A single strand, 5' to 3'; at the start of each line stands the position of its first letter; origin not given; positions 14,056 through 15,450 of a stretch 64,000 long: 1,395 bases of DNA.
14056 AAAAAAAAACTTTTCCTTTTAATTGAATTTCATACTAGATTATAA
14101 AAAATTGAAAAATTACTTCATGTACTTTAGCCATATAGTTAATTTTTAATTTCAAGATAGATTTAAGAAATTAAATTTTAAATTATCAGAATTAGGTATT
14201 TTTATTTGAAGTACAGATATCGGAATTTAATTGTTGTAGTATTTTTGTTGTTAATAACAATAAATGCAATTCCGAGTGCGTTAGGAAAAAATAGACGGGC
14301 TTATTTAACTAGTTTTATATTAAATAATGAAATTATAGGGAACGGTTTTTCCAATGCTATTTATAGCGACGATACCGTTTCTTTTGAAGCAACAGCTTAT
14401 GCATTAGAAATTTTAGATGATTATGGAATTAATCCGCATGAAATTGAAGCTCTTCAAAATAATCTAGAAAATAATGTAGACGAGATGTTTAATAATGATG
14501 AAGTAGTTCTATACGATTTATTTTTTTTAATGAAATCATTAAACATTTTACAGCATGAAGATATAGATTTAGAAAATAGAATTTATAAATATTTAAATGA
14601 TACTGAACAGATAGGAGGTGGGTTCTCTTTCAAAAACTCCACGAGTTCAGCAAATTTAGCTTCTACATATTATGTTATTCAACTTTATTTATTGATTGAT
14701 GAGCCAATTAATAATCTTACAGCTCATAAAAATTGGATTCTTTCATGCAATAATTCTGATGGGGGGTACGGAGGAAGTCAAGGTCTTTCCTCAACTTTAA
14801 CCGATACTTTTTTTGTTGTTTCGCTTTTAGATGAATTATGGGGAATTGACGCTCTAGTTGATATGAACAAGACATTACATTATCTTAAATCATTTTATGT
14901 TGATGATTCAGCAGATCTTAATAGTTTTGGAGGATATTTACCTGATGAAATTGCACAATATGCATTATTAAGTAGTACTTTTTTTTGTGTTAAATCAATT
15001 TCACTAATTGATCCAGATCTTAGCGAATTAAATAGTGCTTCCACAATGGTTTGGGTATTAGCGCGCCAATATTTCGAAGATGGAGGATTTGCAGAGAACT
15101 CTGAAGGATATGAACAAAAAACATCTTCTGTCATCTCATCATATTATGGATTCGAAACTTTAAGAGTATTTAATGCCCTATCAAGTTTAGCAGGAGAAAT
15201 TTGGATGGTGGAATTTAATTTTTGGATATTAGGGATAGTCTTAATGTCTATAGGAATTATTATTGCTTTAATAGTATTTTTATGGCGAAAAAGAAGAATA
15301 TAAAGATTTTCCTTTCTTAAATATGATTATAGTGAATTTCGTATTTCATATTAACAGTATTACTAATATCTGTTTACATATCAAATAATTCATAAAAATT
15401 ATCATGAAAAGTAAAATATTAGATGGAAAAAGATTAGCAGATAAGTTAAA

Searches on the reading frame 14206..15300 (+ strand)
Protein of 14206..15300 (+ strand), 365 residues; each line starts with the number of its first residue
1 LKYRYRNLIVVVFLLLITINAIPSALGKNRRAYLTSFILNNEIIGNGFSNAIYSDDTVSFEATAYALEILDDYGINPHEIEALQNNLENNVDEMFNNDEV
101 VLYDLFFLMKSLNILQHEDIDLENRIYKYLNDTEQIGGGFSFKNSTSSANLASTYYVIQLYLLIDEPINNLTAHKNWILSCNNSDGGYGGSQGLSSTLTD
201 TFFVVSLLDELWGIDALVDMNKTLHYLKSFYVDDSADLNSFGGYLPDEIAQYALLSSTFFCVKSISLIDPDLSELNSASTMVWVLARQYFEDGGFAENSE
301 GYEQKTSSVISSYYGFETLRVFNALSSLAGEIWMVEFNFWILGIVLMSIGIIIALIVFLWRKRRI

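Call 23: search_protein_families(library=pfam, proteins=[window:14206-15300:+], max_evalue=0.001)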
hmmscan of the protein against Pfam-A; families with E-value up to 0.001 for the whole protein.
window:14206-15300:+ (365 aa): 1 family
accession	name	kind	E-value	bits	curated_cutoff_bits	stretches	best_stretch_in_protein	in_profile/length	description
PF00432.27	Prenyltrans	-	1.2e-15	58.1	26.5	1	81-171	8-99/304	Prenyltransferase alpha-alpha toroid domain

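Call 59: search_protein_families(library=ncbifam, proteins=[window:14206-15300:+], max_evalue=0.01)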
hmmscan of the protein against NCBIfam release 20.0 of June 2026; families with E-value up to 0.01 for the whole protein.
window:14206-15300:+ (365 aa): 1 family
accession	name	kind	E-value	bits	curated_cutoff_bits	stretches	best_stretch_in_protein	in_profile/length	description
TIGR01787.1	squalene_cyclas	subfamily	0.00017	20.3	322.7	0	108-189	320-407/622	squalene/oxidosqualene cyclases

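Call 87: search_solved_structures(query=window:14206-15300:+, max_evalue=1, show_alignments=0)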
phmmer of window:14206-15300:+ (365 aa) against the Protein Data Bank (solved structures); distinct sequences matched with E-value up to 1: 21.
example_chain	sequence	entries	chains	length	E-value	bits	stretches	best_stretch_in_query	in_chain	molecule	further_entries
1nl4_B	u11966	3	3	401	3.3e-07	33.1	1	154-291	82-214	Protein farnesyltransferase beta subunit | Farnesyltransferase subunit beta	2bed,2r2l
1n94_B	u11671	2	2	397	3.3e-07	33.1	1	154-288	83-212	Protein farnesyltransferase beta subunit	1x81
1n95_B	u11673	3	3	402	3.3e-07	33.1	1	154-291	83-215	Protein farnesyltransferase beta subunit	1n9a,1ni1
1ft2_B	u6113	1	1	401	3.3e-07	33.1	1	154-292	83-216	PROTEIN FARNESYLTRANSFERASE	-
3pz4_B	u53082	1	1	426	3.9e-07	32.9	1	154-288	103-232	Protein farnesyltransferase subunit beta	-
1o1r_B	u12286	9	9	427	3.9e-07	32.8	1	154-288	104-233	Protein farnesyltransferase beta subunit | Protein farnesyltransferase subunit beta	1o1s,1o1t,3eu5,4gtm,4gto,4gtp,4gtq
2zir_B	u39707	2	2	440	4.5e-07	32.7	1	154-288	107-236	Protein farnesyltransferase subunit beta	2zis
1d8d_B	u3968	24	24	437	4.6e-07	32.6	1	154-288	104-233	farnesyltransferase (beta subunit) | PROTEIN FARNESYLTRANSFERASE | PROTEIN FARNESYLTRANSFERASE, BETA SUBUNIT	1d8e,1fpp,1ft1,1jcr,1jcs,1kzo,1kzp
2h6i_B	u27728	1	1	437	5.6e-07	32.3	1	152-291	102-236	Protein farnesyltransferase beta subunit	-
2h6g_B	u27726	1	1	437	7.2e-07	32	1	152-291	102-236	Protein farnesyltransferase beta subunit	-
2h6h_B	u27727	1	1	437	9.6e-07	31.6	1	154-291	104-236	Protein farnesyltransferase beta subunit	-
3euv_B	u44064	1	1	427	1.1e-06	31.4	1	152-288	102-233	Protein farnesyltransferase subunit beta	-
1jcq_B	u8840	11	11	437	1.2e-06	31.2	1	154-291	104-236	PROTEIN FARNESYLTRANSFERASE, BETA SUBUNIT | protein farnesyltransferase beta subunit | Protein farnesyltransferase subunit beta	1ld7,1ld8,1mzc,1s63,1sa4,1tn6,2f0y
6o60_B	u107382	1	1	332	0.0044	19.5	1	177-296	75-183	Geranylgeranyl transferase type-2 subunit beta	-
6j6x_B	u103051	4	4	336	0.0044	19.5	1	177-296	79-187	Geranylgeranyl transferase type-2 subunit beta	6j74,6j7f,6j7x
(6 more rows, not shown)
